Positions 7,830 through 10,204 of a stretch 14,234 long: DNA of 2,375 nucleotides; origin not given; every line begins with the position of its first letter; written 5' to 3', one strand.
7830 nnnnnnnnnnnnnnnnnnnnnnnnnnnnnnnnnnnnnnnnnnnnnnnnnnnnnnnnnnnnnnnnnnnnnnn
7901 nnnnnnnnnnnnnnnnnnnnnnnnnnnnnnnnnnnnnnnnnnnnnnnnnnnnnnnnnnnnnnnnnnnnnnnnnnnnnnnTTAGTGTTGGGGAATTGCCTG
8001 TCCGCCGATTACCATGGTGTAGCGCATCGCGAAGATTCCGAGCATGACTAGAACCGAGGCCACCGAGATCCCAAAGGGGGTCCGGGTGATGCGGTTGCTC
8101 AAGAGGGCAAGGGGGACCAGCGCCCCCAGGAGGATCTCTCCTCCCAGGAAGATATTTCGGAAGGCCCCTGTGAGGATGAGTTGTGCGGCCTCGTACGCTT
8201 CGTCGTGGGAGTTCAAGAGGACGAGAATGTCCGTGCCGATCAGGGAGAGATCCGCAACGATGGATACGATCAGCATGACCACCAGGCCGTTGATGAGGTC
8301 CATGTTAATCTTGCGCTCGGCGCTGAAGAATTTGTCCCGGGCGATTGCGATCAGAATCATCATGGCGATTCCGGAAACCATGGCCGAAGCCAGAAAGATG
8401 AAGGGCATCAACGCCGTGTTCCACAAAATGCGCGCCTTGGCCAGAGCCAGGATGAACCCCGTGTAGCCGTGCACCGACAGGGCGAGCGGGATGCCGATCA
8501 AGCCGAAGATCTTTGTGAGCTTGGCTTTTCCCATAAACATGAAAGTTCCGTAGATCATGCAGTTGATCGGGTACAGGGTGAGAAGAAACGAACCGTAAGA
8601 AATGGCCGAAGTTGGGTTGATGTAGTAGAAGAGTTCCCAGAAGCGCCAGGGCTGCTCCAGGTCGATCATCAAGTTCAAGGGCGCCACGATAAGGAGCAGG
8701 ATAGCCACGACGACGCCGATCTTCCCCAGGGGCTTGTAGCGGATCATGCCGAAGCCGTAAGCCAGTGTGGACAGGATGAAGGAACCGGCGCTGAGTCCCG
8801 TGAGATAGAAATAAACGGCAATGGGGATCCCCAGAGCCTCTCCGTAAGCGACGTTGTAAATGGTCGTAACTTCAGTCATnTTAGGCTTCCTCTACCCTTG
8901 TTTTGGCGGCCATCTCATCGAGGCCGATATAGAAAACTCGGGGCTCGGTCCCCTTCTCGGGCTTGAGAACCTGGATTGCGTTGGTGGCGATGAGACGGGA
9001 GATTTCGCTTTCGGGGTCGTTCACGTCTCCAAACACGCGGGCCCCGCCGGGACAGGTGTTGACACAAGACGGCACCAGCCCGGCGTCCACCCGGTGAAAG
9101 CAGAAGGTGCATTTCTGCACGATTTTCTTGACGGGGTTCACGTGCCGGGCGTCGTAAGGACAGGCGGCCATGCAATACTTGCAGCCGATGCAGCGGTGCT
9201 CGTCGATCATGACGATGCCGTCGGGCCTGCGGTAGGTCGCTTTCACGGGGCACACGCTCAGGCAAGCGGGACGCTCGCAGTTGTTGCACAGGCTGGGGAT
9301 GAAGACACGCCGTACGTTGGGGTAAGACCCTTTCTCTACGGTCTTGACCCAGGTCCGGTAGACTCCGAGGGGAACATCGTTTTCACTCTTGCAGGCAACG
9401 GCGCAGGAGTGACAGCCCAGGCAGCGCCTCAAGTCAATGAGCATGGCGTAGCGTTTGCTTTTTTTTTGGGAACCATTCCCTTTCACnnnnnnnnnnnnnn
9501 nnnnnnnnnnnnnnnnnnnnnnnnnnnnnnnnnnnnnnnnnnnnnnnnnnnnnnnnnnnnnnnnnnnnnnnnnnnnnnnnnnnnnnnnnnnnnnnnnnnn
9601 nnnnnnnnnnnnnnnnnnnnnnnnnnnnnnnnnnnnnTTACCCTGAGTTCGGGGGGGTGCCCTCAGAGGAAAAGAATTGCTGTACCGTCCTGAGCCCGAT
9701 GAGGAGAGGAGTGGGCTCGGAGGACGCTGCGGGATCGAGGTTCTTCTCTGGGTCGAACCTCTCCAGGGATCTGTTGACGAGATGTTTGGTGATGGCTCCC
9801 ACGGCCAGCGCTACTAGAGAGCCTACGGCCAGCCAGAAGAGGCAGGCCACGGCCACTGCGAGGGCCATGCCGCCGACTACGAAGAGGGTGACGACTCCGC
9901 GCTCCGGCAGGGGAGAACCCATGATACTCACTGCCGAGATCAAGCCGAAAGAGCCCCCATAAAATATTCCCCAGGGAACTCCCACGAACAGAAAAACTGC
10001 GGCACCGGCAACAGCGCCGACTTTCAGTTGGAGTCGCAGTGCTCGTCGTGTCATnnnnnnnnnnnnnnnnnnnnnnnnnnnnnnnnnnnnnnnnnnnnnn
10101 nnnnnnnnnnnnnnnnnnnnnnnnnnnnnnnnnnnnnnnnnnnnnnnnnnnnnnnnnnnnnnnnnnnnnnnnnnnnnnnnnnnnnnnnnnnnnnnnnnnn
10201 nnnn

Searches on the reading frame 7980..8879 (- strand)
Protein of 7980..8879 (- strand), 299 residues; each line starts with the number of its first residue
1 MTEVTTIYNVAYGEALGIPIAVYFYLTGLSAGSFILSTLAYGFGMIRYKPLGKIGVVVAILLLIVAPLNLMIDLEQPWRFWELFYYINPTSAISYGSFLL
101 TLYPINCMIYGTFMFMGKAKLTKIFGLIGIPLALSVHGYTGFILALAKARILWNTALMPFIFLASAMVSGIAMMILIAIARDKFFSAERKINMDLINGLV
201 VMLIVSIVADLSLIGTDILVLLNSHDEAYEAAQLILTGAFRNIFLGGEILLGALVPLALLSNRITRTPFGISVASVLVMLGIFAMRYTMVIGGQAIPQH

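Call 5: search_protein_families(library=pfam, proteins=[window:7980-8879:-], max_evalue=1)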
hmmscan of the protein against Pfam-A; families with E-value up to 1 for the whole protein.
window:7980-8879:- (299 aa): 2 families
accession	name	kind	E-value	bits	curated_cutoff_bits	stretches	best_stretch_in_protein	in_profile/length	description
PF03916.19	NrfD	-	8.9e-44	150.8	25.8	1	17-296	12-311/313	Polysulphide reductase, NrfD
PF14589.11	NrfD_2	-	1.9e-15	57.9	27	1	17-295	6-274/281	Polysulfide reductase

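Call 6: search_protein_families(library=ncbifam, proteins=[window:7980-8879:-], max_evalue=1)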
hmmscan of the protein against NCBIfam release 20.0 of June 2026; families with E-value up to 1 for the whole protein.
window:7980-8879:- (299 aa): 6 families
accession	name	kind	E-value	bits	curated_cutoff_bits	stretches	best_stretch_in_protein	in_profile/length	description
TIGR03148.1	cyt_nit_nrfD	equivalog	1.1e-20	74.2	347.6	2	120-294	139-312/316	cytochrome c nitrite reductase subunit NrfD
NF045798.1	DsrP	equivalog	1.9e-19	70.3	350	1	17-208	50-236/346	sulfate reduction electron transfer complex DsrMKJOP subunit DsrP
NF011568.0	PRK14992.1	equivalog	6.9e-19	68.4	314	1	18-298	20-293/341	tetrathionate reductase subunit TtrC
NF041784.1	mnquin_red_QrcD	equivalog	1.9e-08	34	570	2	152-297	215-360/408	menaquinone reductase integral membrane subunit QrcD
NF008133.1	PRK10881.1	equivalog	8.8e-07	28.7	450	1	7-289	41-330/377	Ni/Fe-hydrogenase cytochrome b subunit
NF045714.1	sulf_resp_HmcC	equivalog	8.7e-06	25.3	550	1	6-289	29-322/376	sulfate respiration complex protein HmcC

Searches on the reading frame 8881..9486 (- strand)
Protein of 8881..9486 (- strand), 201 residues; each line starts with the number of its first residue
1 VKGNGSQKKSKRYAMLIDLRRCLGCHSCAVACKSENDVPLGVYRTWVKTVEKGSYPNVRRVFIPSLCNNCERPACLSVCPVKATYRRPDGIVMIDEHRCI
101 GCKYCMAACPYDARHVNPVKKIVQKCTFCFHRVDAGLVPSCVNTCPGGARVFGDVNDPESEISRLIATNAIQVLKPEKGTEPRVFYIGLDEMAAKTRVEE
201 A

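Call 5: search_protein_families(library=pfam, proteins=[window:8881-9486:-], max_evalue=1)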
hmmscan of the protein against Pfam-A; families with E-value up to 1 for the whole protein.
window:8881-9486:- (201 aa): 17 families
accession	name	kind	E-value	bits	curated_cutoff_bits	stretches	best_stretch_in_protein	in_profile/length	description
PF13247.11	Fer4_11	-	3.6e-28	98.1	26.2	1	60-154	3-99/100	4Fe-4S dicluster domain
PF12838.12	Fer4_7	-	6.8e-13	49.3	27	4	67-113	2-52/52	4Fe-4S dicluster domain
PF13237.11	Fer4_10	-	6.8e-12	45.6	25.5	3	92-146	2-53/53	4Fe-4S dicluster domain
PF00037.32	Fer4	-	1.7e-11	43.9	21.1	2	93-113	2-22/24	4Fe-4S binding domain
PF12797.12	Fer4_2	-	1.3e-10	40.9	24.5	3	91-111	2-22/22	4Fe-4S binding domain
PF13187.11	Fer4_9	-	2.3e-10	40.8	27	4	67-112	2-50/52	4Fe-4S dicluster domain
PF12837.12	Fer4_6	-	7.4e-10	38.7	25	3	94-113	4-23/24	4Fe-4S binding domain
PF12798.12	Fer4_3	-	3.5e-06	27.8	27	2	99-113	1-15/15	4Fe-4S binding domain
PF25160.1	LdpA_Fe-S-bd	-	1.4e-05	25.2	27.6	1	69-113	4-42/49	LdpA Fe-S cluster-binding domain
PF14697.11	Fer4_21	-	1.6e-05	25.4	35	2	93-130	2-45/59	4Fe-4S dicluster domain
PF13534.11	Fer4_17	-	2.9e-05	25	22.2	1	98-131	1-32/61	4Fe-4S dicluster domain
PF12800.12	Fer4_4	-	0.0001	22.7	24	2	97-112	2-17/17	4Fe-4S binding domain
PF13484.11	Fer4_16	-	0.00087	20.5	30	0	98-117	1-20/66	4Fe-4S double cluster binding domain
PF13183.11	Fer4_8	-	0.003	18.5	27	2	97-114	3-20/68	4Fe-4S dicluster domain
PF13459.11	Fer4_15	-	0.084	14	22.4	1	92-110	1-19/66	4Fe-4S single cluster domain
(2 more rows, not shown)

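Call 6: search_protein_families(library=ncbifam, proteins=[window:8881-9486:-], max_evalue=1)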
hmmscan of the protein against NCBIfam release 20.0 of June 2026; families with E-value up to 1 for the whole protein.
window:8881-9486:- (201 aa): 85 families (the best 25 are shown)
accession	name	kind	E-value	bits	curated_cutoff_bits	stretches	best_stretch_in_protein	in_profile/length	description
NF011569.0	PRK14993.1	equivalog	3.8e-77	259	416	1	8-193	39-228/244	tetrathionate reductase subunit TtrB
NF045797.1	DsrO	equivalog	6.9e-62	208.9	200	1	6-187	37-234/235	sulfate reduction electron transfer complex DsrMKJOP subunit DsrO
NF041715.1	arsenate_red_ArrB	equivalog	1.1e-57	195.2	450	2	12-117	2-107/233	arsenate respiratory reductase iron-sulfur subunit ArrB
TIGR03149.1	cyt_nit_nrfC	equivalog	2.4e-51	174.2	377.6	1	6-189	32-218/225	cytochrome c nitrite reductase Fe-S protein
TIGR03478.1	DMSO_red_II_bet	subfamily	1.5e-43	149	480.7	2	46-188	110-254/321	DMSO reductase family type II enzyme, iron-sulfur subunit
NF042979.1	EthbenzDh_ebdB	equivalog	8.2e-39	133.4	740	2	45-188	131-276/354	ethylbenzene dehydrogenase subunit beta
TIGR02951.1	DMSO_dmsB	equivalog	2.6e-38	131.6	214.1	1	13-157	2-155/161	DMSO/selenate family reductase complex B subunit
NF041782.1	mnquin_red_QrcC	equivalog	2.7e-37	128.7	400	2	13-117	1-119/239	menaquinone reductase iron-sulfur cluster-binding subunit QrcC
NF045715.1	sulf_resp_HmcB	equivalog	8.9e-29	100.5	420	1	11-157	35-200/307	sulfate respiration complex iron-sulfur protein HmcB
NF008134.0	PRK10882.1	equivalog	7.4e-28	97.5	263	2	60-170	106-223/329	hydrogenase 2 operon protein HybA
NF038355.1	FDH3_beta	equivalog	2.1e-27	96.3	240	1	14-129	4-121/180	formate dehydrogenase FDH3 subunit beta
TIGR01582.1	FDH-beta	equivalog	2.9e-27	95.5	334.7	2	66-163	92-190/283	formate dehydrogenase subunit beta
TIGR01660.1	narH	equivalog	8.9e-27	93.6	524.05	2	52-167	168-284/492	nitrate reductase subunit beta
NF007382.0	PRK09898.1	equivalog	4.9e-19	68.7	213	1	16-149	62-197/208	ferredoxin-like protein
NF009451.0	PRK12809.1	equivalog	3.7e-17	61.8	1154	1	19-150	9-134/639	formate-dependent uric acid utilization protein YgfT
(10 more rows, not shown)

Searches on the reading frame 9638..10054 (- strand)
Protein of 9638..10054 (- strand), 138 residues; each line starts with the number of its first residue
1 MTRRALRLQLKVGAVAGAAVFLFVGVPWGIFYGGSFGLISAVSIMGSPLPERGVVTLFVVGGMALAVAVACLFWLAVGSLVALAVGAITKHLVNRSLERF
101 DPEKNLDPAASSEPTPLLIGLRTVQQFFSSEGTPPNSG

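Call 5: search_protein_families(library=pfam, proteins=[window:9638-10054:-], max_evalue=1)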
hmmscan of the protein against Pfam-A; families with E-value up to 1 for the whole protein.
window:9638-10054:- (138 aa): 0 families

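Call 6: search_protein_families(library=ncbifam, proteins=[window:9638-10054:-], max_evalue=1)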
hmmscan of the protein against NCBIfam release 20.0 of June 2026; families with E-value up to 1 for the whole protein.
window:9638-10054:- (138 aa): 4 families
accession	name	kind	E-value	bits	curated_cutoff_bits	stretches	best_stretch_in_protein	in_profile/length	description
TIGR00891.1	2A0112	subfamily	0.099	11.7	552.9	1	19-81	101-163/405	sialate:H+ symport family MFS transporter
NF050032.1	Rv1733c_fam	subfamily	0.14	12.1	80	1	66-103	137-174/180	Rv1733c family protein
NF041797.1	Ced_CedA1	equivalog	0.47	10.6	100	1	43-91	29-74/75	DNA import protein CedA1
NF005621.0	PRK07375.1-6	equivalog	0.7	9.8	126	1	18-72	43-98/120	putative monovalent cation/H+ antiporter subunit C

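Call 23: find_homologous_proteins(query=window:9638-10054:-, max_evalue=0.01)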
Query window:9638-10054:- (138 aa): 5 proteins with E <= 0.01 among 1652 candidates.
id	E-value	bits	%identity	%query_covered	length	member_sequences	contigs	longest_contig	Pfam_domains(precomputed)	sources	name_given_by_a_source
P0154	2.4e-79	282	99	100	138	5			-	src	-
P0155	5.9e-65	235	83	97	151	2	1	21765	-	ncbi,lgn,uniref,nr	ncbi:MAG: hypothetical protein HYY65_05025 [Candidatus Tectomicrobia bacterium]|uniref:Uncharacteriz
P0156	6.9e-61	222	79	97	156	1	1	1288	-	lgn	-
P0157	3.1e-52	194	71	95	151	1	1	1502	-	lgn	-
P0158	9.9e-45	170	64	97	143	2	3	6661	-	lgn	-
